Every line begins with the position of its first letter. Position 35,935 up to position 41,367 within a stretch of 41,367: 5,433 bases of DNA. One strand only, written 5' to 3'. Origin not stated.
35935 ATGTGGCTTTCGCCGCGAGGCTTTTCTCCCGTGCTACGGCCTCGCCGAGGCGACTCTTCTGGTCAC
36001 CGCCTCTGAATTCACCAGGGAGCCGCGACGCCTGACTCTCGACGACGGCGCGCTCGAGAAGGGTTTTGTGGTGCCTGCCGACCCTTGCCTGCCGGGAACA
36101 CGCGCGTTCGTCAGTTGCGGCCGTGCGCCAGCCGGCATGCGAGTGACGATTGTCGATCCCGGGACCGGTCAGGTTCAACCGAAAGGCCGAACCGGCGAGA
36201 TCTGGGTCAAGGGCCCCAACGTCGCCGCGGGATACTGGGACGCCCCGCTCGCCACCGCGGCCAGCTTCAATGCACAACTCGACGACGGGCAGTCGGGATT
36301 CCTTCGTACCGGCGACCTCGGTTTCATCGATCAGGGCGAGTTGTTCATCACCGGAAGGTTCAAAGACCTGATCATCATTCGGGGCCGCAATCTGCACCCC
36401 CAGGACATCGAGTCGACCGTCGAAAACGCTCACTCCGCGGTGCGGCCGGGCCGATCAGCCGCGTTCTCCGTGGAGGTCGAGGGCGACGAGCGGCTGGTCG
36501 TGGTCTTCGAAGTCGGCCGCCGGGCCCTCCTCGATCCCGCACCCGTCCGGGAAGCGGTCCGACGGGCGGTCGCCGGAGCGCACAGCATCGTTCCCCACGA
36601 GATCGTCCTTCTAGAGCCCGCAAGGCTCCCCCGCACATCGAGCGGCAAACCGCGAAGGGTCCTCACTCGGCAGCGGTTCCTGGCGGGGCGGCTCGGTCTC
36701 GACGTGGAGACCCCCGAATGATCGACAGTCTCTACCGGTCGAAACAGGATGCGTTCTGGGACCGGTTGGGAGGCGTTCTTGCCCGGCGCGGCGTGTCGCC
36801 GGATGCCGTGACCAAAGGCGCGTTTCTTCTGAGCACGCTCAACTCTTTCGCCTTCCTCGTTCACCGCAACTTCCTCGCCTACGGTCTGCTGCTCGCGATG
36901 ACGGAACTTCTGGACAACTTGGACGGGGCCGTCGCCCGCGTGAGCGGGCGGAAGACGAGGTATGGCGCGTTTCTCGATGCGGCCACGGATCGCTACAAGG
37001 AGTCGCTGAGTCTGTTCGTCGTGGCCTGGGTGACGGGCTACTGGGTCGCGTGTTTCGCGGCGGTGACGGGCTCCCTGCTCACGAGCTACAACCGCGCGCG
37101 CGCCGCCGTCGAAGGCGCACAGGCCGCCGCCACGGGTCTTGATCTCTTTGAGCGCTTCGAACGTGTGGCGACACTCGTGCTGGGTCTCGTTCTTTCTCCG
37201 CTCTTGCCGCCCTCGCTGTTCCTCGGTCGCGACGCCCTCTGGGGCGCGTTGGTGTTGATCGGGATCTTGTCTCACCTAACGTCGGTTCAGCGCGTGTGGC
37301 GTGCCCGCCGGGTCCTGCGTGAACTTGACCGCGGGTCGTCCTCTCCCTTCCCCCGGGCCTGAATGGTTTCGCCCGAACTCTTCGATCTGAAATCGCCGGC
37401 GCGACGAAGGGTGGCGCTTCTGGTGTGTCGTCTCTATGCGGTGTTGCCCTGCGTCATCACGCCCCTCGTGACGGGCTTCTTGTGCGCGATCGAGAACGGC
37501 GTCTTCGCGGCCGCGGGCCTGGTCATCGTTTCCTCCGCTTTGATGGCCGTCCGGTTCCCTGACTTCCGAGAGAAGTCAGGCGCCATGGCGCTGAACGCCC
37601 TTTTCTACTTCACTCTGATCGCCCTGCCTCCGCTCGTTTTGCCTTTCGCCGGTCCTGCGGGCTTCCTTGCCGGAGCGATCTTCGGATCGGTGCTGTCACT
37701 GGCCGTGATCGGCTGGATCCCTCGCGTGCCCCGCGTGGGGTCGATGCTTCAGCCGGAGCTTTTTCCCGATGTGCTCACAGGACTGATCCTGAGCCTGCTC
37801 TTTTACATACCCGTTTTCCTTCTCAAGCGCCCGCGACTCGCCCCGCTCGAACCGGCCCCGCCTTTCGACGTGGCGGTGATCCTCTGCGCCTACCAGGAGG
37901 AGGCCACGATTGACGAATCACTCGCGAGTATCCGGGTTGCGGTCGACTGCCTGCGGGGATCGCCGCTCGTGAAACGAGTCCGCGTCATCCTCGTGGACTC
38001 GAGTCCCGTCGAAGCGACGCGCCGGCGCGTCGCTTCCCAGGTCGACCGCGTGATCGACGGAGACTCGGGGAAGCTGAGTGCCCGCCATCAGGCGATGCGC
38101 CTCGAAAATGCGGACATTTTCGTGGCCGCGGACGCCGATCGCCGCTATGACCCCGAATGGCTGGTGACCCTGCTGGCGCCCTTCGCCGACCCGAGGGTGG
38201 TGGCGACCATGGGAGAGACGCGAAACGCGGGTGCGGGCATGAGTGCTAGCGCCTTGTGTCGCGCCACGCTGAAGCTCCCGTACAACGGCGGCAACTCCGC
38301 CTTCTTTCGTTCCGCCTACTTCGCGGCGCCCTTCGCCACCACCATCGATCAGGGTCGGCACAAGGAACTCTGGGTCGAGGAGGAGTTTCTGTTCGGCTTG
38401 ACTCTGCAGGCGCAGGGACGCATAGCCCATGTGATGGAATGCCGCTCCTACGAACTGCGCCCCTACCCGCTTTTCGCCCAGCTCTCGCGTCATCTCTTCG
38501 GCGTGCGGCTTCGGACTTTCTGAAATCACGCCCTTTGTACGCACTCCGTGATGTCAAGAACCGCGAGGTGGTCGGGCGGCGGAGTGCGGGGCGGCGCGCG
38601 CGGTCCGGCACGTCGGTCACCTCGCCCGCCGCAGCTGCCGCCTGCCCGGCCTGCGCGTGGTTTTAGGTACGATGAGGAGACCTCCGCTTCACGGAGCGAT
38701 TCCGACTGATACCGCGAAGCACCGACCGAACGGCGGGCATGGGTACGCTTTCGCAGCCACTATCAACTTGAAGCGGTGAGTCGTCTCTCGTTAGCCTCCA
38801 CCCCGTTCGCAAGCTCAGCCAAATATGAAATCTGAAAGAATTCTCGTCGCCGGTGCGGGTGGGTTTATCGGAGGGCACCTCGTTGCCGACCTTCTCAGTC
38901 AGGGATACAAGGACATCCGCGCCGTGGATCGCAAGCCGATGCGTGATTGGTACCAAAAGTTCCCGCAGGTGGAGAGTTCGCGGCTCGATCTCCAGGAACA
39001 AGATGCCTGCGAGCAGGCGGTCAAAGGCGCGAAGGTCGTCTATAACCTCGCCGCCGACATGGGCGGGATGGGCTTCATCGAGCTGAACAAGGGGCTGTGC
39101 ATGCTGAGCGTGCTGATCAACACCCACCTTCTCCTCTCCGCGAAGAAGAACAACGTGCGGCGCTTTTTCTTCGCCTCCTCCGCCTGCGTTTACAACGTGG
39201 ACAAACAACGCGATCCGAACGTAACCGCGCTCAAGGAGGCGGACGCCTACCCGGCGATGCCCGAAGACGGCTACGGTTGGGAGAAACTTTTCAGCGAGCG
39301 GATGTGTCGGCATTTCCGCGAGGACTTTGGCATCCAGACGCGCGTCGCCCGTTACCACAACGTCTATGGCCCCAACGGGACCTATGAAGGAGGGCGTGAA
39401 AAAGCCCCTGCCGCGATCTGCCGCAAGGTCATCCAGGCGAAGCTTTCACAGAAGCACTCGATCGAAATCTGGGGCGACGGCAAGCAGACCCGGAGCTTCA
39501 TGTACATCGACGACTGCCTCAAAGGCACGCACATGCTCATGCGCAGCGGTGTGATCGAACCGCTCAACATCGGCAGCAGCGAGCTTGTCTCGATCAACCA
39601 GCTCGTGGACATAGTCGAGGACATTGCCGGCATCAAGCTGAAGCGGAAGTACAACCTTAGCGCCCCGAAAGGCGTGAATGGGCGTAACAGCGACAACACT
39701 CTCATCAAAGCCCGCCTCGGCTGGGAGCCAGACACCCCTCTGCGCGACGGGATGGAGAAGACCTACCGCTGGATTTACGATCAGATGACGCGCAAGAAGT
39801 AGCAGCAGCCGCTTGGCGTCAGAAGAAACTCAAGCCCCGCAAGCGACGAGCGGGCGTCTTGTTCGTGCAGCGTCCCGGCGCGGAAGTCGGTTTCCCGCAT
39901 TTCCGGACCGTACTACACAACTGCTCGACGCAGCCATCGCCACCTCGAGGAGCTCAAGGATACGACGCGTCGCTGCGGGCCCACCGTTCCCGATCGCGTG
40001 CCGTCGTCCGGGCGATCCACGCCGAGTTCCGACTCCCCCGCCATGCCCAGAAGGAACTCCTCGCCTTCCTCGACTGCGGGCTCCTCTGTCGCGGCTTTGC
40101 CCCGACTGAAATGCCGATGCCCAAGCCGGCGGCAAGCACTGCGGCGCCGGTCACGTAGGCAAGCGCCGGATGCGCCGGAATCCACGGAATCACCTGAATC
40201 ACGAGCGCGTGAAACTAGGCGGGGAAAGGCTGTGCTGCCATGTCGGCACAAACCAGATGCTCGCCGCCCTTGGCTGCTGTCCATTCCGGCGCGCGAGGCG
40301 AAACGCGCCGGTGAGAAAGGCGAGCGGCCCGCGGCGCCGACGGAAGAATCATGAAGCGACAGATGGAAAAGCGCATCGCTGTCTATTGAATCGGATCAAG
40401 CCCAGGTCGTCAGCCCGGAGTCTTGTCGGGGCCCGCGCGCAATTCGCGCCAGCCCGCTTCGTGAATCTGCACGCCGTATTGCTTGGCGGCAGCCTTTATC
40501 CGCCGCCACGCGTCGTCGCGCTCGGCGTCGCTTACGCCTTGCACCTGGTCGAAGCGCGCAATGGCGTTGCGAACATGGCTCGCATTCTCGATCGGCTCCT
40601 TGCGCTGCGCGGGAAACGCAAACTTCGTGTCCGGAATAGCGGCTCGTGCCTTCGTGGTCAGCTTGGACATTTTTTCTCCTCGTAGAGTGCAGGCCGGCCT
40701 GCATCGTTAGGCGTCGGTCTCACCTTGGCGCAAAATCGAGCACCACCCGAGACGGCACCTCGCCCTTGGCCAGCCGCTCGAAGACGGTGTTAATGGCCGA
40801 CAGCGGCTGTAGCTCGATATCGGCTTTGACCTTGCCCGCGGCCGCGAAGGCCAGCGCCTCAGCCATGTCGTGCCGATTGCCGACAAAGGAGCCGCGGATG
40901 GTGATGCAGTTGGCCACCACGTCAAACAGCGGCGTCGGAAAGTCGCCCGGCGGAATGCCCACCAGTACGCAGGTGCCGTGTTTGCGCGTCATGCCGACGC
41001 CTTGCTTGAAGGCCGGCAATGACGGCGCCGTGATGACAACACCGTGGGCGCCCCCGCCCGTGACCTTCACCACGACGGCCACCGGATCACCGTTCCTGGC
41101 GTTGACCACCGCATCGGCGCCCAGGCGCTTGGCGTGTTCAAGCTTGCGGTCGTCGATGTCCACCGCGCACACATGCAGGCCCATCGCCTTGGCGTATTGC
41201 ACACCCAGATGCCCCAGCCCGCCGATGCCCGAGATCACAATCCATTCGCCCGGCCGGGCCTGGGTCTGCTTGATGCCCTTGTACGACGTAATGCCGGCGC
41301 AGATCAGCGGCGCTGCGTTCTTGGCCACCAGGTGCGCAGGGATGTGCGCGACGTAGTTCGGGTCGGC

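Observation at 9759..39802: ~30-kb multi-operon locus joining a ceramide-type lipid core pathway to phospho/glyco head-group enzymes and two export machines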

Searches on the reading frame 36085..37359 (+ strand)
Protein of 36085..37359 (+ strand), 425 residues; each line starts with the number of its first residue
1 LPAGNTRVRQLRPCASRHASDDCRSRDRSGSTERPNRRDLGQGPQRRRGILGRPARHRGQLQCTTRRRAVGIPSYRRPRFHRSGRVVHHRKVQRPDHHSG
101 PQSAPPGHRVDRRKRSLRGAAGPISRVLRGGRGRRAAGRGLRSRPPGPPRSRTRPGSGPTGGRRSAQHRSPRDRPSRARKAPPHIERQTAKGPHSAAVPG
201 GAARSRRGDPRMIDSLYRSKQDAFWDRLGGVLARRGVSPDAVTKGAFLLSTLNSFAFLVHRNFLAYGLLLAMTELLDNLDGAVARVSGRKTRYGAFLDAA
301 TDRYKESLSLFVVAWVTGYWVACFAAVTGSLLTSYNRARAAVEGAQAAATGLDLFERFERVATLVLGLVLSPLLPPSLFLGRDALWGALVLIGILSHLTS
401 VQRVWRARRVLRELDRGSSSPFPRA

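Call 6: search_protein_families(library=pfam, proteins=[window:36085-37359:+], max_evalue=0.01)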
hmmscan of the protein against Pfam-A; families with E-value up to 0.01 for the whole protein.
window:36085-37359:+ (425 aa): 1 family
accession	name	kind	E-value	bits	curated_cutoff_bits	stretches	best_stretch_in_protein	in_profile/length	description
PF01066.26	CDP-OH_P_transf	-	1.5e-11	45.4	22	1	238-387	3-145/152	CDP-alcohol phosphatidyltransferase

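Call 8: search_protein_families(library=ncbifam, proteins=[window:36085-37359:+], max_evalue=0.001)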
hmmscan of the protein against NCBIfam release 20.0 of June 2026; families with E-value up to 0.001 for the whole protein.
window:36085-37359:+ (425 aa): 6 families
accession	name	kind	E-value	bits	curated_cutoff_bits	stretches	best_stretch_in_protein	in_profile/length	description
NF040950.1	archin_ph_syn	equivalog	2.4e-36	125.4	180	1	217-409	4-189/191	archaetidylinositol phosphate synthase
NF045883.1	PIPSynth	equivalog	4.1e-22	78.8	170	1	221-409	7-194/197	phosphatidylinositol phosphate synthase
NF052561.1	PIPSynBT1523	equivalog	7.6e-16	58.5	350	1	235-415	23-228/232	hypothetical protein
NF041135.1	IPPtranDIPPsyn_Thcocales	equivalog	4.2e-11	42.5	580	1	237-339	250-355/419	bifunctional L-myo-inositol-1-phosphate cytidylyltransferase/CDP-L-myo-inositol myo-inositolphosphotransferase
TIGR00560.1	pgsA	equivalog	5.9e-05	23.6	109.1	1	247-327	18-96/183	CDP-diacylglycerol--glycerol-3-phosphate 3-phosphatidyltransferase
NF008090.0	PRK10832.1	equivalog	9.1e-05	22.6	304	1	260-326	29-96/182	CDP-diacylglycerol--glycerol-3-phosphate 3-phosphatidyltransferase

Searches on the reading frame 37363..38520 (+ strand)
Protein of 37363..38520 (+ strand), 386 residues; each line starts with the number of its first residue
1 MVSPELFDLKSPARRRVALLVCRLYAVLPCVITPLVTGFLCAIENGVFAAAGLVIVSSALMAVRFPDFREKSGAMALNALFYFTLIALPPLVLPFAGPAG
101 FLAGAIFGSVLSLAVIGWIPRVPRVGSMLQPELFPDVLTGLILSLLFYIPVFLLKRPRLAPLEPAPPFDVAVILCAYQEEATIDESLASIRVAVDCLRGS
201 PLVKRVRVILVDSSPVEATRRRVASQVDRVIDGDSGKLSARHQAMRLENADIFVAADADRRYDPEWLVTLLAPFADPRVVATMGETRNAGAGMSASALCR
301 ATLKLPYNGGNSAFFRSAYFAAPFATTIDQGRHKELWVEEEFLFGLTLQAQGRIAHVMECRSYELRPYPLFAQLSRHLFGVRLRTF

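Call 6: search_protein_families(library=pfam, proteins=[window:37363-38520:+], max_evalue=0.01)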
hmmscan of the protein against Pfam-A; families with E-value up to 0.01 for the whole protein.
window:37363-38520:+ (386 aa): 1 family
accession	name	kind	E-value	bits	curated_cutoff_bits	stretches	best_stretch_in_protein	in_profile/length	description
PF00535.33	Glycos_transf_2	-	5.6e-10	39.8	23.3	1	172-292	2-121/168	Glycosyl transferase family 2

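Call 43: search_protein_families(library=ncbifam, proteins=[window:37363-38520:+], max_evalue=0.001)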
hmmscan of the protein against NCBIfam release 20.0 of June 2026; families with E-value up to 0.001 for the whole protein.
window:37363-38520:+ (386 aa): 1 family
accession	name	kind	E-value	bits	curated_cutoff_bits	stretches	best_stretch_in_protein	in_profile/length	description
TIGR03965.1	mycofact_glyco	equivalog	4.6e-06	25.8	280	1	169-284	75-189/467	mycofactocin biosynthesis glycosyltransferase MftF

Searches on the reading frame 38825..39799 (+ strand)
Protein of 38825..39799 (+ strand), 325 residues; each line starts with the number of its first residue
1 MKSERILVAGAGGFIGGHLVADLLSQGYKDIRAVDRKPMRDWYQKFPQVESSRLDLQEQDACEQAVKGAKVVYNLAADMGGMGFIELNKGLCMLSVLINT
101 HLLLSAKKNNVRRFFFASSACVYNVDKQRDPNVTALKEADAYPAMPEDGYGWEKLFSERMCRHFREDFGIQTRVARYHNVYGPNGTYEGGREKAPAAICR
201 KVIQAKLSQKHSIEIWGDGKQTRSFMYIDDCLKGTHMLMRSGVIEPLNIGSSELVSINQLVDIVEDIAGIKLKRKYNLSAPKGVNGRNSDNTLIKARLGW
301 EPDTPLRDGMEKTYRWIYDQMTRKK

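Call 6: search_protein_families(library=pfam, proteins=[window:38825-39799:+], max_evalue=0.01)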
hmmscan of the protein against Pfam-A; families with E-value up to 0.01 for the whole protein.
window:38825-39799:+ (325 aa): 8 families
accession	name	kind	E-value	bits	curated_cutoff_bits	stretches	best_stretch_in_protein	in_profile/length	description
PF01370.27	Epimerase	-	1e-43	149.9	20.9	1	6-250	1-240/240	NAD dependent epimerase/dehydratase family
PF16363.11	GDP_Man_Dehyd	-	4.9e-29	102.3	27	1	7-313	1-332/332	GDP-mannose 4,6 dehydratase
PF01073.25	3Beta_HSD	-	2.9e-14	53.2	22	1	7-184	1-185/280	3-beta hydroxysteroid dehydrogenase/isomerase family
PF13460.12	NAD_binding_10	-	9.7e-12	45.6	27.2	1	10-130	1-110/184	NAD(P)H-binding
PF05368.20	NmrA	-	3.4e-08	33.9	27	1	3-135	2-123/298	NmrA-like family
PF07993.18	NAD_binding_4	-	2e-07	30.9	20.1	1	50-185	71-210/258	Male sterility protein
PF02719.21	Polysacc_synt_2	-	0.00024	20.8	20.2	0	6-118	1-127/293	Polysaccharide biosynthesis protein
PF03435.24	Sacchrp_dh_NADP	-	0.0028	18.4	25.1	1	6-86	1-86/129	Saccharopine dehydrogenase NADP binding domain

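Call 8: search_protein_families(library=ncbifam, proteins=[window:38825-39799:+], max_evalue=0.001)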
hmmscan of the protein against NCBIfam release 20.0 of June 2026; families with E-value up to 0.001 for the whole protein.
window:38825-39799:+ (325 aa): 23 families
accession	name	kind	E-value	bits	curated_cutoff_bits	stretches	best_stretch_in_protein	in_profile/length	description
NF047922.1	GDPFucSynFcl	equivalog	1e-36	127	500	1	3-321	2-305/308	GDP-L-fucose synthase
TIGR01179.1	galE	equivalog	2.9e-24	85.5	262.3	1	5-318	1-326/332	UDP-glucose 4-epimerase GalE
TIGR02197.1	heptose_epim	equivalog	3.7e-23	82.2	274.6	1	6-271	1-263/316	ADP-glyceromanno-heptose 6-epimerase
TIGR04180.1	EDH_00030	hypoth_equivalog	9.9e-23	80.6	475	1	6-303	1-295/297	NAD-dependent 4,6-dehydratase LegB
TIGR01181.1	dTDP_gluc_dehyt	equivalog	1.8e-21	76.6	365.1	1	5-320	1-314/321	dTDP-glucose 4,6-dehydratase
NF007490.0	PRK10084.1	subfamily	1.4e-13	50.6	649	1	5-319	2-336/361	dTDP-glucose 4,6-dehydratase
TIGR03466.1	HpnA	hypoth_equivalog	2.5e-13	49.6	367.65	1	5-129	2-123/327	hopanoid-associated sugar epimerase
NF007582.0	PRK10217.1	equivalog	4.3e-12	45.8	698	1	5-318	3-332/355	dTDP-glucose 4,6-dehydratase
NF008360.0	PRK11150.1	equivalog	3.5e-10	39.6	452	1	6-264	2-250/310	ADP-glyceromanno-heptose 6-epimerase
NF011728.1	PRK15181.1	equivalog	4e-10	39.2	760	1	5-320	17-340/348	Vi polysaccharide biosynthesis UDP-N-acetylglucosaminuronic acid C-4 epimerase TviC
TIGR01777.1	yfcH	hypoth_equivalog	7.5e-10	38.8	207.35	1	6-282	1-251/292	TIGR01777 family oxidoreductase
NF043036.1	ErythonDh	equivalog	1.1e-09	38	325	1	5-176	2-175/321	D-erythronate dehydrogenase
NF042422.1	oxyalk_red_OleD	equivalog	8.7e-09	35.2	580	1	5-125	2-116/329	2-alkyl-3-oxoalkanoate reductase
NF007956.0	PRK10675.1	subfamily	1.7e-08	34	394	1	101-317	106-329/338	UDP-glucose 4-epimerase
NF042423.1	oxyalk_red_Shew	equivalog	5.9e-08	32.1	580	1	2-186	7-180/331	2-alkyl-3-oxoalkanoate reductase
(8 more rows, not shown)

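Call 76: search_solved_structures(query=window:38825-39799:+, max_evalue=1e-10)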
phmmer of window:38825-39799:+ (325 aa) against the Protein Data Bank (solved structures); distinct sequences matched with E-value up to 1e-10: 54.
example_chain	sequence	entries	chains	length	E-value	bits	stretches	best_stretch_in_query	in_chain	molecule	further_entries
8sg0_A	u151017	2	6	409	1.5e-93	316.8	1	5-325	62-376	GDP-mannose 3,5-epimerase | GDP-mannose 3,5 epimerase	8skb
2c59_A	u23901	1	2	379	4.1e-89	302.2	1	5-325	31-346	GDP-MANNOSE-3', 5'-EPIMERASE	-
2c54_A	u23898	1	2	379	1.1e-88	300.8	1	5-325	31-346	GDP-MANNOSE-3', 5'-EPIMERASE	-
2c5a_A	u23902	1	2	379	1.5e-88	300.4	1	5-325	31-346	GDP-MANNOSE-3', 5'-EPIMERASE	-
2c5e_A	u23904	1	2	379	2.8e-88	299.4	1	5-325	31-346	GDP-MANNOSE-3', 5'-EPIMERASE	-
7ll6_A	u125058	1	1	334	2.1e-27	99.4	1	52-317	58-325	GDP-L-fucose synthase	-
8du0_A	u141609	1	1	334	2.1e-27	99.4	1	52-317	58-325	GDP-L-fucose synthase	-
4lk3_A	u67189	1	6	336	8.8e-27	97.4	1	4-317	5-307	UDP-glucuronic acid decarboxylase 1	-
4gll_A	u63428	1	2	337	1.2e-26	97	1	4-317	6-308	UDP-glucuronic acid decarboxylase 1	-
2b69_A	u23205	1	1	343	1.2e-26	96.9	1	4-317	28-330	UDP-glucuronate decarboxylase 1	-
4m55_A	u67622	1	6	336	1.7e-26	96.5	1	4-317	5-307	UDP-glucuronic acid decarboxylase 1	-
4zrm_A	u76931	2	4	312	3.5e-26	95.4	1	5-316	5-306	UDP-glucose 4-epimerase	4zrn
6wjb_A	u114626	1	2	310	6.4e-25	91.3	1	1-315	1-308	NAD-dependent epimerase/dehydratase family protein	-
6zl6_A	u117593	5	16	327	1.1e-24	90.5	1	5-317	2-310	Epimerase domain-containing protein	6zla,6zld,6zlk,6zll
6zlj_A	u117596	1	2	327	4e-24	88.6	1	5-317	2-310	Epimerase domain-containing protein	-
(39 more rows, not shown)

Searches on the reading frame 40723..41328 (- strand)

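Call 6: search_protein_families(library=pfam, proteins=[window:40723-41328:-], max_evalue=0.01)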
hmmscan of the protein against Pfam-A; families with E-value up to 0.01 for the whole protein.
window:40723-41328:- (202 aa): 2 families
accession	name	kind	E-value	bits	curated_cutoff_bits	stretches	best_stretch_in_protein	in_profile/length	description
PF00107.32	ADH_zinc_N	-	2.8e-32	111.8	31.8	1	37-163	1-128/129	Zinc-binding dehydrogenase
PF13602.12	ADH_zinc_N_2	-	7.9e-05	24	27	1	69-197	1-134/134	Zinc-binding dehydrogenase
